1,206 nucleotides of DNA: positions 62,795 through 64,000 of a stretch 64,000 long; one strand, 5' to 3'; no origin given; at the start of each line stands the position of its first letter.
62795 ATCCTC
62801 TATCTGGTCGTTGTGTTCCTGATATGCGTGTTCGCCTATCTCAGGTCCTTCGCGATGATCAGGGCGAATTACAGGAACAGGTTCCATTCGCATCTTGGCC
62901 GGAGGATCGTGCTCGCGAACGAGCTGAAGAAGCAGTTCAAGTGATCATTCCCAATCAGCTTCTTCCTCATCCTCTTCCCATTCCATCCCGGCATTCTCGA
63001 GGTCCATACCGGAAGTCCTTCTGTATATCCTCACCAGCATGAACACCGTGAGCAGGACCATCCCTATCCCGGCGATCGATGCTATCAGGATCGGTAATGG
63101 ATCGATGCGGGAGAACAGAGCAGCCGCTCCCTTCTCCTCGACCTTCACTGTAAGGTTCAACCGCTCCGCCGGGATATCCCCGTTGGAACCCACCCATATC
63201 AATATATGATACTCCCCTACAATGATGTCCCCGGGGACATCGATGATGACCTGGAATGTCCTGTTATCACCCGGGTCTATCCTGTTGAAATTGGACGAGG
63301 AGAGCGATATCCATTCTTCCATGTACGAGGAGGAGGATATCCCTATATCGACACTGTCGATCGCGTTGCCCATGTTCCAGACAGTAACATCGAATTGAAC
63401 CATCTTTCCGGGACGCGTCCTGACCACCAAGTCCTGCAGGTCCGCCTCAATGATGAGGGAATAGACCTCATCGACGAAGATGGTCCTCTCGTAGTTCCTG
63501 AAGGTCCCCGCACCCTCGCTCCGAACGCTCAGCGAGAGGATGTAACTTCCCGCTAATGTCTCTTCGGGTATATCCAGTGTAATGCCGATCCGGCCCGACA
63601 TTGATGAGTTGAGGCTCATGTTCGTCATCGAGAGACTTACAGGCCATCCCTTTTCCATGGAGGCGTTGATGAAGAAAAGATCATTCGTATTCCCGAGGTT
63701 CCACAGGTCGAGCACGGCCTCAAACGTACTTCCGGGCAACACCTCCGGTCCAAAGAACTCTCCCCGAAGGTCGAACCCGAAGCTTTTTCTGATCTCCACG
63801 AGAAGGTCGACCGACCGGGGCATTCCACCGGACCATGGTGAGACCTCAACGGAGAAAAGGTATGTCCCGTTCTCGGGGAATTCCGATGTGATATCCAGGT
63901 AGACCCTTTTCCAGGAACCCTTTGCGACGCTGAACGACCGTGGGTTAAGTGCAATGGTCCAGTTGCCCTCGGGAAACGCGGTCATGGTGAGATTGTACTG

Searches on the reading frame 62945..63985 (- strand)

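Call 53: search_protein_families(library=pfam, proteins=[window:62945-63985:-], max_evalue=0.001)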
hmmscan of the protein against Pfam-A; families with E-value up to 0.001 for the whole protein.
window:62945-63985:- (346 aa): 2 families
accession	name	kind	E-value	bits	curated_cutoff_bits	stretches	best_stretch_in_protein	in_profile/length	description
PF23619.1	Ig_VWA7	-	1.6e-07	32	27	1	81-158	11-86/104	VWA7 Ig-like domain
PF10633.15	NPCBM_assoc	-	4.7e-06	27.1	24.4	0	191-261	2-71/78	NPCBM-associated, NEW3 domain of alpha-galactosidase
